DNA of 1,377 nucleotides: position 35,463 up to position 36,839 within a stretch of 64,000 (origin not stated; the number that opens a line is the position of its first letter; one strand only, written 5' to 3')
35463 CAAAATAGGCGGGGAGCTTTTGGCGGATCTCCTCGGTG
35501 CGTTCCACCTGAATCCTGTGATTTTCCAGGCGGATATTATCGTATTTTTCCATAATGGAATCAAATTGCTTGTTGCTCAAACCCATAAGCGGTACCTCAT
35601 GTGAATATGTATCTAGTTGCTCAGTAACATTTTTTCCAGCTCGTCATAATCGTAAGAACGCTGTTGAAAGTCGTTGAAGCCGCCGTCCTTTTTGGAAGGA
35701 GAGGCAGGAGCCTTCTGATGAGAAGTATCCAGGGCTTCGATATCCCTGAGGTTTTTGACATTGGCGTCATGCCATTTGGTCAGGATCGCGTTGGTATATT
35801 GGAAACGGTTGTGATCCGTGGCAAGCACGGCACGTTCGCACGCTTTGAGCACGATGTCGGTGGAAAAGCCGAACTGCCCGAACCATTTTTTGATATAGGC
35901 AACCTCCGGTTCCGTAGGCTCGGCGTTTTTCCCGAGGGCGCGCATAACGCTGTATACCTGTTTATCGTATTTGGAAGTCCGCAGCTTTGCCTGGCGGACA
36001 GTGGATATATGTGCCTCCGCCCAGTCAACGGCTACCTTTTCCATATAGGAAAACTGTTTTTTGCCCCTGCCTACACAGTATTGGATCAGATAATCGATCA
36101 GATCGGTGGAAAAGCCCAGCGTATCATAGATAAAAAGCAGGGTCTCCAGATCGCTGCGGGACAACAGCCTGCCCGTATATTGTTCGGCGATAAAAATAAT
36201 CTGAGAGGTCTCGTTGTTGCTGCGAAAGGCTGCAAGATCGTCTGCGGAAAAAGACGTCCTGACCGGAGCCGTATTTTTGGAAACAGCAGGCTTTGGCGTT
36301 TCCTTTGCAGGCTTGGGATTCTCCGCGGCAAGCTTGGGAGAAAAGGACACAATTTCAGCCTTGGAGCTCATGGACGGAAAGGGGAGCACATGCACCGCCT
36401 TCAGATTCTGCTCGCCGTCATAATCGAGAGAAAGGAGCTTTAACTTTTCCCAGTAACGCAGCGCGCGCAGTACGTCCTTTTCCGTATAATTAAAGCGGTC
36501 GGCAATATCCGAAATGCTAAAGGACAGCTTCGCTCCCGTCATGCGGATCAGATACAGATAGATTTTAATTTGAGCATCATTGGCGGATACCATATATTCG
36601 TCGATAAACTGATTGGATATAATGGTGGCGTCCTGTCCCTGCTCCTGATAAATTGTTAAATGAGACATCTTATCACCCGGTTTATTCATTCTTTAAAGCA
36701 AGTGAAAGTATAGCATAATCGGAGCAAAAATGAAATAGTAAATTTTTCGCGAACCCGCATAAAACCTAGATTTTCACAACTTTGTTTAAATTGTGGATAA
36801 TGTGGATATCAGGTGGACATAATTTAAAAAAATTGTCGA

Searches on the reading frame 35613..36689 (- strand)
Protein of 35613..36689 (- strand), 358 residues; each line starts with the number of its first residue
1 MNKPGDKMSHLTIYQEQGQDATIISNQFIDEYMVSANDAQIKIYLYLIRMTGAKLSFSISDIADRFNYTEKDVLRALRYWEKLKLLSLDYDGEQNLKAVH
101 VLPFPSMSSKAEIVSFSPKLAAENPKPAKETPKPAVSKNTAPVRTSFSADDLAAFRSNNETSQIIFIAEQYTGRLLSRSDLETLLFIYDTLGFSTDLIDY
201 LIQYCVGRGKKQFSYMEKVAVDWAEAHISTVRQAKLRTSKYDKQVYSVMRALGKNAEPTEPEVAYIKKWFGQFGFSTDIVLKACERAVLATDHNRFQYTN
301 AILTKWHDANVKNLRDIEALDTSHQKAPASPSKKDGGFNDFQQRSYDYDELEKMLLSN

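Call 6: search_protein_families(library=pfam, proteins=[window:35613-36689:-])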
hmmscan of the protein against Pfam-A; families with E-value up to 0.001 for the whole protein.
window:35613-36689:- (358 aa): 1 family
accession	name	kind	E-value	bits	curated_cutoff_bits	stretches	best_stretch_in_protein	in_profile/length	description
PF07261.16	DnaB_2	-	1.3e-38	130.9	22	2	166-236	2-72/74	Replication initiation and membrane attachment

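Call 7: search_protein_families(library=ncbifam, proteins=[window:35613-36689:-])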
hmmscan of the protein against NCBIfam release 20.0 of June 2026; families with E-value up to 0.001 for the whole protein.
window:35613-36689:- (358 aa): 1 family
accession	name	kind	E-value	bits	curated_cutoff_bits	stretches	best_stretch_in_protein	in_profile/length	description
TIGR01446.1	DnaD_dom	domain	7.2e-24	83.8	24.95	2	261-318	16-72/73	DnaD domain protein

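Call 12: find_homologous_proteins(query=window:35613-36689:-, max_evalue=1e-10)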
Query window:35613-36689:- (358 aa): 3494 proteins with E <= 1e-10 among 5623 candidates; the best 120 are listed.
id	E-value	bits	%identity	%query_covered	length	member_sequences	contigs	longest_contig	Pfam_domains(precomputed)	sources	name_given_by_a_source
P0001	3.1e-236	801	100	100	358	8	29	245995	PF07261.17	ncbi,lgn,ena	-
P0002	1.1e-212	723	90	100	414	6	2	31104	PF07261.17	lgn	-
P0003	6.7e-200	681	87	98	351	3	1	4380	PF07261.17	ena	-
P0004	7.2e-200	681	84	100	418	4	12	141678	PF07261.17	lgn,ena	-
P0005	6.0e-198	675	86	98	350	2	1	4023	PF07261.17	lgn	-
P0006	5.5e-194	662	83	98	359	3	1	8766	PF07261.17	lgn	-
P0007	1.7e-190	651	81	98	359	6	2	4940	PF07261.17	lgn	-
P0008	1.9e-187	640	81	98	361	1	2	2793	PF07261.17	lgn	-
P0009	8.6e-187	638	82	98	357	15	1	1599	PF07261.17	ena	-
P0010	7.2e-186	635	81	98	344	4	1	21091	PF07261.17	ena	-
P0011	1.1e-185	635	80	98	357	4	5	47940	PF07261.17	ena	-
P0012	2.4e-185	634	81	98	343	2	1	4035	PF07261.17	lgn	-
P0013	4.8e-183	626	79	98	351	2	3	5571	PF07261.17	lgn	-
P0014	6.2e-179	613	79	98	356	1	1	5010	PF07261.17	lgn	-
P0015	4.7e-178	610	76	98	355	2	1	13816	PF07261.17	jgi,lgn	jgi:DnaD/phage-associated family protein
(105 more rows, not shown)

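Call 14: find_related_loci(query=A1, collection=genome_contigs, flank=3000)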
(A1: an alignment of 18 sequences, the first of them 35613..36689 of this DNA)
Query A1 (358 aa) in genome_contigs; peptide patterns used: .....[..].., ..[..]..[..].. (x = any residue, [..] = any of these).
599 stretches matched a pattern (row limit reached: there are more); 527 encode a relative of the query (tblastn E <= 1e-3); the best 80 are kept; 80 distinct loci.
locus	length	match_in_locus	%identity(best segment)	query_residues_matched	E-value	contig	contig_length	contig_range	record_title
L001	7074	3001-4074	87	1-358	0e+0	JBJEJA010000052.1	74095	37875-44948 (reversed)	MAG: Lachnospiraceae bacterium isolate PUUB57_bin.006 NODE_93_length_74095_cov_31.725392, whole genome shotgun sequence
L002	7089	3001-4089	82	3-358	0e+0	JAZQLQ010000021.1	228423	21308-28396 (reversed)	MAG: Lachnospiraceae bacterium isolate T1900044609_TS20190075.MAGScoT_cleanbin_000014 SGB_785_k141_253520, whole genome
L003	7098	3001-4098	79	1-358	0e+0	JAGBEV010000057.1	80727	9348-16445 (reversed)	MAG: Lachnospiraceae bacterium isolate RGIG9054 Water_deer_Rectum-4__c296451, whole genome shotgun sequence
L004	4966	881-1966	77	2-358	0e+0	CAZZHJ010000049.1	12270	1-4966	MAG TPA_asm: uncultured Lachnospiraceae bacterium isolate SRP199465_co1_222 genome assembly, contig: NODE_14914_length_1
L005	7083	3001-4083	61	5-356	1e-149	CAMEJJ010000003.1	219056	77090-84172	MAG: uncultured Lachnospiraceae bacterium isolate SRR11489746_bin.3_metaWRAP_v1.3_MAG genome assembly, contig: ERZ114667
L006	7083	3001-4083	60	5-356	2e-149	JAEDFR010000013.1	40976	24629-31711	MAG: Lachnospiraceae bacterium isolate MAG089 NODE_773_length_40976_cov_8.161677, whole genome shotgun sequence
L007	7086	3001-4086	58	5-356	3e-144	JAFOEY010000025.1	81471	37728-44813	MAG: Lachnospiraceae bacterium isolate RGIG406 Dairy_cattle_Colon-5__c375, whole genome shotgun sequence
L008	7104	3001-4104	55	1-358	1e-138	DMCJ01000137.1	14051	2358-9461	MAG TPA_asm: Lachnospiraceae bacterium isolate UBA10309 contig_31238, whole genome shotgun sequence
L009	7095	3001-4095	55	1-358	8e-133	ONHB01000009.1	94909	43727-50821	uncultured Lachnospiraceae bacterium isolate RUG305 genome assembly, contig: scaffold_158, whole genome shotgun sequence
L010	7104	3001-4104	53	5-358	3e-123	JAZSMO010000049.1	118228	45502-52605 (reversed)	MAG: Lachnospiraceae bacterium isolate T1900044554_TS20190020.MAGScoT_cleanbin_000043 SGB_271_k141_1011466, whole genome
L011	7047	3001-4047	53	7-358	9e-123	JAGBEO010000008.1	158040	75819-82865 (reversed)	MAG: Lachnospiraceae bacterium isolate RGIG9047 Water_deer_Rectum-4__c1903, whole genome shotgun sequence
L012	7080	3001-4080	52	7-358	4e-123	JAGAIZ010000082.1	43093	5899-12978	MAG: Lachnospiraceae bacterium isolate RGIG8486 Water_deer_Cecum-1__c338555, whole genome shotgun sequence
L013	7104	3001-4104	50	2-358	4e-122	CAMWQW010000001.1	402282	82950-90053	MAG TPA_asm: uncultured Lachnospiraceae bacterium isolate SRR14411251_bin.11_metawrap_v1.3_MAG genome assembly, contig:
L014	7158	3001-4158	50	5-358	2e-121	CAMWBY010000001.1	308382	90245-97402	MAG TPA_asm: uncultured Lachnospiraceae bacterium isolate SRR13528209_bin.43_metawrap_v1.3_MAG genome assembly, contig:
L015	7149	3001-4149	50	3-358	3e-121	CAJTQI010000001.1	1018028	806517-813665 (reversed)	MAG TPA_asm: uncultured Lachnospiraceae bacterium isolate MGBC111861 genome assembly, contig: MGBC111861.1, whole genome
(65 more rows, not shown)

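Call 49: search_protein_representatives(protein=window:35613-36689:-)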
Query: 358 residues. Proteins with E-value up to 0.001 (for the whole library): 4908; up to 1e-10: 3092; up to 1e-30: 974. The best 150 are listed.
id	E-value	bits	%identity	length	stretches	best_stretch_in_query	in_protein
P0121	9.5e-103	360.4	50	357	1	8-358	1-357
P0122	8.8e-102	357.2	51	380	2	105-358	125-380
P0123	2.9e-101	355.5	50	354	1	9-358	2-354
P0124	3.2e-99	348.8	51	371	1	8-357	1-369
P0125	4.1e-99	348.4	48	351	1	8-355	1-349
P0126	6.6e-99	347.8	50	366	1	11-358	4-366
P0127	8.6e-99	347.4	49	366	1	8-358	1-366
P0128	3.0e-95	335.8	48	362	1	8-356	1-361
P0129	3.3e-95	335.6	51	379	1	8-358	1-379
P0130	1.1e-94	333.9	47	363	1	9-357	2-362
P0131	2.1e-94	333.0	44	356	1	8-358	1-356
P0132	1.0e-93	330.7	47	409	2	120-355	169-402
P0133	1.6e-92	326.8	49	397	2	143-358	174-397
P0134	1.8e-92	326.6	48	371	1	11-353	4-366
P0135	2.9e-92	325.9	47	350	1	8-358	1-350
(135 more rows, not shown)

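Call 51: find_related_loci(query=A3, collection=metagenome_contigs, flank=2500)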
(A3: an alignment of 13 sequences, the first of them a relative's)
Query A3 (359 aa) in metagenome_contigs; peptide patterns used: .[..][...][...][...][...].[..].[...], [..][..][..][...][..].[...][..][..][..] (x = any residue, [..] = any of these).
600 stretches matched a pattern (row limit reached: there are more); 567 encode a relative of the query (tblastn E <= 1e-3); the best 80 are kept; 80 distinct loci.
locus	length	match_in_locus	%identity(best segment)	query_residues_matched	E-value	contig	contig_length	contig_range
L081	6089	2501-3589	40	1-359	3e-86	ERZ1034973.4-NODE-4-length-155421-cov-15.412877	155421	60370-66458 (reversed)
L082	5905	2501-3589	40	1-359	3e-86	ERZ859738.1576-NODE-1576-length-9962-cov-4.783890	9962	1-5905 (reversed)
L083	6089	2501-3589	40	1-359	2e-84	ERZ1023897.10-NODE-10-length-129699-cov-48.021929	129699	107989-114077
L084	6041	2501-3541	41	1-359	5e-84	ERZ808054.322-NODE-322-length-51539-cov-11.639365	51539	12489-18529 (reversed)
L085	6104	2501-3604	39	1-359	1e-83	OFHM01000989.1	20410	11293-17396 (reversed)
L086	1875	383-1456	39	1-359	1e-87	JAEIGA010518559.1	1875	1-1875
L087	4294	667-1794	38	1-359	2e-83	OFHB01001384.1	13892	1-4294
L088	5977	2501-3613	38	1-359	5e-83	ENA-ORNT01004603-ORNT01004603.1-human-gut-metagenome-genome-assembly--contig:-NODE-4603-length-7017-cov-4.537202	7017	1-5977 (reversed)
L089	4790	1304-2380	40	1-359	3e-83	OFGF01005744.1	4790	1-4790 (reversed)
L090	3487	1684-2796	38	1-359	1e-81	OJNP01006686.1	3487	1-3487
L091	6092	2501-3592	40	1-359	1e-80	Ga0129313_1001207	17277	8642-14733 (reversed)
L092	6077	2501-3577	38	1-359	2e-80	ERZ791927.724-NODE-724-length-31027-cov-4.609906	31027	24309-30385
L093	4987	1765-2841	38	1-359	6e-80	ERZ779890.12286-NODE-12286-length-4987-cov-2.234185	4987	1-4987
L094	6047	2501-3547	39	1-359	1e-79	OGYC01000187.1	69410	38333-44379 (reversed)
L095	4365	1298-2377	38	1-359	2e-79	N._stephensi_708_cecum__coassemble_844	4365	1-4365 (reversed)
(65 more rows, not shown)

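Call 54: search_dna_similar(query=window:35613-36689:-, collection=phages, mode=protein, max_rows=8)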
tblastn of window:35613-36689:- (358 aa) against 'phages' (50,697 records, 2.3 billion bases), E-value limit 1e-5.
Records with a match: 12; places in all: 12; records where one place covers at least 80% of the query: 7.
Best place of each record, by identity: <60% 12.
By first word of the organism name: Bacteriophage 10; Clostridium 2.
By host as written in the record: - 10; Clostridium tetani C2 2.
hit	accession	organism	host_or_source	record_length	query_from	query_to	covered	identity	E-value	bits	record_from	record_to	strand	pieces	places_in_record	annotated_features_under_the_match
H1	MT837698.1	Bacteriophage sp.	human fecal samples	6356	20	356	94%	39.1%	2e-72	249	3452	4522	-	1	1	record has no annotation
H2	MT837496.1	Bacteriophage sp.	human fecal samples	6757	5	356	98%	33.9%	6e-66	231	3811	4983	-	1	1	record has no annotation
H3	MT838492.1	Bacteriophage sp.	human fecal samples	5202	8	356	97%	33.8%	4e-61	217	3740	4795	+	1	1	record has no annotation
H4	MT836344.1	Bacteriophage sp.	human fecal samples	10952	2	350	97%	32.4%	5e-61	217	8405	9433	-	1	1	record has no annotation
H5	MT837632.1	Bacteriophage sp.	human fecal samples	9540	8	355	97%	25.5%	3e-34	139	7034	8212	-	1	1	record has no annotation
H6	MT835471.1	Bacteriophage sp.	human fecal samples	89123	24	358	94%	23.4%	1e-16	87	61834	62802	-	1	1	record has no annotation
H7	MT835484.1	Bacteriophage sp.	human fecal samples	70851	22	310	81%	22.8%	8e-9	63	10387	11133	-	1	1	record has no annotation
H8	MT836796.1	Bacteriophage sp.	human fecal samples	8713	125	326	56%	29.8%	5e-18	91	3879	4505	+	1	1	record has no annotation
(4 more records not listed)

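Call 55: search_dna_similar(query=window:35613-36689:-, collection=plasmids, mode=protein, max_rows=8)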
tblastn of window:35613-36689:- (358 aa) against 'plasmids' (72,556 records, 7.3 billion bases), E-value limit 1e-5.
Records with a match: 4; places in all: 4; records where one place covers at least 80% of the query: 3.
Best place of each record, by identity: <60% 4.
By first word of the organism name: Agathobacter 1; Monoglobus 1; Clostridioides 1; Vescimonas 1.
By predicted mobility (MOB-suite, as given by PLSDB): non-mobilizable 4.
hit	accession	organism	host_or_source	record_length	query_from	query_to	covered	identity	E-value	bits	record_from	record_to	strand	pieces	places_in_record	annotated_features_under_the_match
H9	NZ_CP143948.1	Agathobacter rectalis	Homo sapiens,cell culture,fecal sample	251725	8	357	98%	31.7%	3e-55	202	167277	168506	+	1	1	DnaD domain protein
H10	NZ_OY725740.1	Monoglobus pectinilyticus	-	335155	20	356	94%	23.9%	2e-16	88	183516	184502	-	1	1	DnaD domain protein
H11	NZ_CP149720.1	Clostridioides difficile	-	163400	5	318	88%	22.8%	1e-13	79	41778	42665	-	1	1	DnaD domain protein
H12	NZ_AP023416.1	Vescimonas fastidiosa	Homo sapiens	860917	128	341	60%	24.9%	7e-10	68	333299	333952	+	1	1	DnaD domain protein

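Call 56: get_annotated_region(hit=H9, flank=3000)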
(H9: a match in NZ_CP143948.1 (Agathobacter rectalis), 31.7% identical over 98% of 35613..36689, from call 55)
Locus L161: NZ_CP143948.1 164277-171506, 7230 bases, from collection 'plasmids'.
description: Agathobacter rectalis strain DFI.5.28 plasmid unnamed1, complete sequence
organism: Agathobacter rectalis (NCBI taxid 39491)
taxonomy: Bacteria; Bacillota; Clostridia; Lachnospirales; Lachnospiraceae; Agathobacter; Agathobacter rectalis
host: -; source: Homo sapiens,cell culture,fecal sample; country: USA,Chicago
typing (MOB-suite, as given by PLSDB): non-mobilizable
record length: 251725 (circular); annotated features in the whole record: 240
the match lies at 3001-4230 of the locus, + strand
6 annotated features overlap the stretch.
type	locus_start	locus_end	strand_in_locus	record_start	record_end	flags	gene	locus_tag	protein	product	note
CDS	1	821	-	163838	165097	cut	-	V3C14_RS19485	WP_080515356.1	glucose-1-phosphate adenylyltransferase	GO:0005978 - glycogen biosynthetic process [Evidence IEA]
CDS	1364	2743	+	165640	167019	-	murC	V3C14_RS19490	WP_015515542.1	UDP-N-acetylmuramate--L-alanine ligase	GO:0009252 - peptidoglycan biosynthetic process [Evidence IEA]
CDS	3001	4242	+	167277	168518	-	-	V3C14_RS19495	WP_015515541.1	DnaD domain protein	-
CDS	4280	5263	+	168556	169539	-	-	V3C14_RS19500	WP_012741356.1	ATP-binding protein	-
CDS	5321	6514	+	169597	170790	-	-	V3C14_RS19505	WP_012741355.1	ribose-phosphate pyrophosphokinase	-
CDS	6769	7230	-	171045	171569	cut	-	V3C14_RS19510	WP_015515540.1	L17 family ribosomal protein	GO:0006412 - translation [Evidence IEA]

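Call 57: get_annotated_region(hit=H11, flank=3000)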
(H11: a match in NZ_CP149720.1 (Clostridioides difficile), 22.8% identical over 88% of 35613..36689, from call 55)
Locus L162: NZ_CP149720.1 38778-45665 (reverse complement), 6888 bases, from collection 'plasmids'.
description: Clostridioides difficile strain Z1322HCD0102 plasmid pZ1322HCD0102-2, complete sequence
organism: Clostridioides difficile (NCBI taxid 1496)
taxonomy: Bacteria; Bacillota; Clostridia; Peptostreptococcales; Peptostreptococcaceae; Clostridioides; Clostridioides difficile
host: -; source: -; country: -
typing (MOB-suite, as given by PLSDB): non-mobilizable
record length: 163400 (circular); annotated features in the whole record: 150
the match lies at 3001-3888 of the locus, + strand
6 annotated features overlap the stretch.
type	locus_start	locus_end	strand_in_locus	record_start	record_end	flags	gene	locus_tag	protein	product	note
CDS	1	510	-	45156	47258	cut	-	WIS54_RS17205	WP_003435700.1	EAL domain-containing protein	-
CDS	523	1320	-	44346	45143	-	-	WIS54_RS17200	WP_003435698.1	MBL fold metallo-hydrolase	-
CDS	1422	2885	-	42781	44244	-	-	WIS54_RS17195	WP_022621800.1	M1 family metallopeptidase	-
CDS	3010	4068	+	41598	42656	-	-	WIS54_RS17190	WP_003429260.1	DnaD domain protein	-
CDS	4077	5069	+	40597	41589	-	-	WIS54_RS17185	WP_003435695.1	ATP-binding protein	-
CDS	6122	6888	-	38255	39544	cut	-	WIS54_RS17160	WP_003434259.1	adenylosuccinate synthase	GO:0006164 - purine nucleotide biosynthetic process [Evidence IEA]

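Call 58: get_annotated_region(hit=H10, flank=3000)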
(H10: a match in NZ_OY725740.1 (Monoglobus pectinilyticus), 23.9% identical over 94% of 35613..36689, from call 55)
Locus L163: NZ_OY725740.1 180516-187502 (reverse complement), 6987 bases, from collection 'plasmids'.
description: Monoglobus pectinilyticus strain Ruminococcaceae species TSDC17.2-1.2 plasmid 16, complete sequence
organism: Monoglobus pectinilyticus (NCBI taxid 1981510)
taxonomy: Bacteria; Bacillota; Clostridia; Monoglobales; Monoglobaceae; Monoglobus; Monoglobus pectinilyticus
host: -; source: -; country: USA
typing (MOB-suite, as given by PLSDB): non-mobilizable
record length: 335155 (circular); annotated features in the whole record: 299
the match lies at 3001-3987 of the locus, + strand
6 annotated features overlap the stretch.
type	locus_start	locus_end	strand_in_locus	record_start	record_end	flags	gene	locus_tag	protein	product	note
CDS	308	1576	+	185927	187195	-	dnaA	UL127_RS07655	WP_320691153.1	chromosomal replication initiator protein DnaA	GO:0006270 - DNA replication initiation [Evidence IEA]; GO:0006275 - regulation of DNA replication [Evidence IEA]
CDS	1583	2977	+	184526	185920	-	mnmE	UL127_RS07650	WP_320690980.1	tRNA uridine-5-carboxymethylaminomethyl(34) synthesis GTPase MnmE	GO:0006400 - tRNA modification [Evidence IEA]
CDS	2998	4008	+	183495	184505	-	-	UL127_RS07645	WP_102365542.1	DnaD domain protein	-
CDS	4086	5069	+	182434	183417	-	-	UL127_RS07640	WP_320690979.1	ATP-binding protein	-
CDS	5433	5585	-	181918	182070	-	-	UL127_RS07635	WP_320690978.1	hypothetical protein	-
CDS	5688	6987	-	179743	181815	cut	-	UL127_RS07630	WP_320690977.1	hypothetical protein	-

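Call 59: get_annotated_region(hit=H12, flank=3000)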
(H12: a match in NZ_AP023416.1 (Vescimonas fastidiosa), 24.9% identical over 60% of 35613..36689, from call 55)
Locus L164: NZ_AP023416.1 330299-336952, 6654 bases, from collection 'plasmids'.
description: Vescimonas fastidiosa strain MM35 plasmid pMM35_01
organism: Vescimonas fastidiosa (NCBI taxid 2714353)
taxonomy: Bacteria; Bacillota; Clostridia; Eubacteriales; Oscillospiraceae; Vescimonas; Vescimonas fastidiosa
host: -; source: Homo sapiens; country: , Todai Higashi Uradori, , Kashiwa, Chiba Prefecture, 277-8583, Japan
typing (MOB-suite, as given by PLSDB): non-mobilizable
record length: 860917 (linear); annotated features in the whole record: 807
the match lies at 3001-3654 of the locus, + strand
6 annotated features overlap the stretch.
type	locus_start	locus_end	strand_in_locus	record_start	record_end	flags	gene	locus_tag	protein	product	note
CDS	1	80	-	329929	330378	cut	dut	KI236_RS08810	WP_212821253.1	dUTP diphosphatase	GO:0006226 - dUMP biosynthetic process [Evidence IEA]; GO:0046081 - dUTP catabolic process [Evidence IEA]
CDS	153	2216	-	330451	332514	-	-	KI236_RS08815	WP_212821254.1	U32 family peptidase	-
CDS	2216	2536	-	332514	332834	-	zapA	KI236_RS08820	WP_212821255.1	cell division protein ZapA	GO:0051301 - cell division [Evidence IEA]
CDS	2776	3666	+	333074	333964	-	-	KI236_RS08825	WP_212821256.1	DnaD domain protein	-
CDS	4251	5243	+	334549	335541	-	-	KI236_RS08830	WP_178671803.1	ATP-binding protein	-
CDS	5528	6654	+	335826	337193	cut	mnmE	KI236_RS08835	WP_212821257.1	tRNA uridine-5-carboxymethylaminomethyl(34) synthesis GTPase MnmE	GO:0006400 - tRNA modification [Evidence IEA]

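Call 64: find_encoding_contigs(protein=window:35613-36689:-, flank=1000, max_places=4)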
Protein window:35613-36689:- (358 aa): 23 contigs read that carry it; 4 places shown.
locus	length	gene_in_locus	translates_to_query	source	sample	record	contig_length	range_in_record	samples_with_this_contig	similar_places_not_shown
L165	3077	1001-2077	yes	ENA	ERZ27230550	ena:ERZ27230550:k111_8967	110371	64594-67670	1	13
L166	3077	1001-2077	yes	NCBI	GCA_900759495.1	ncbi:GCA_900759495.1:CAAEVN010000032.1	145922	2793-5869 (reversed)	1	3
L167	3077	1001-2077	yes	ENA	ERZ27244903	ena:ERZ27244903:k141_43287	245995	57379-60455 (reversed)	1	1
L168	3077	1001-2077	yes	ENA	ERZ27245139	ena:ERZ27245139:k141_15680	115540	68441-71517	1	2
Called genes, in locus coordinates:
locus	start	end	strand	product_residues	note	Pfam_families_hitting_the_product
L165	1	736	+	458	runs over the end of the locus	PF01225:Mur_ligase, PF08245:Mur_ligase_M, PF02875:Mur_ligase_C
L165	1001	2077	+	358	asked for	PF07261:DnaB_2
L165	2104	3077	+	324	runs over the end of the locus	PF01695:IstB_IS21, PF00308:Bac_DnaA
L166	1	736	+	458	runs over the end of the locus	PF01225:Mur_ligase, PF08245:Mur_ligase_M, PF02875:Mur_ligase_C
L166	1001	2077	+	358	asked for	PF07261:DnaB_2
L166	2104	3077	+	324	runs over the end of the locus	PF01695:IstB_IS21, PF00308:Bac_DnaA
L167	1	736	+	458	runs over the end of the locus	PF01225:Mur_ligase, PF08245:Mur_ligase_M, PF02875:Mur_ligase_C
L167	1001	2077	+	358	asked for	PF07261:DnaB_2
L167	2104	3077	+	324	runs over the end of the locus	PF01695:IstB_IS21, PF00308:Bac_DnaA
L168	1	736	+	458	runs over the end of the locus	PF01225:Mur_ligase, PF08245:Mur_ligase_M, PF02875:Mur_ligase_C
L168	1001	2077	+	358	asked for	PF07261:DnaB_2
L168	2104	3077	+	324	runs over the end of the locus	PF01695:IstB_IS21, PF00308:Bac_DnaA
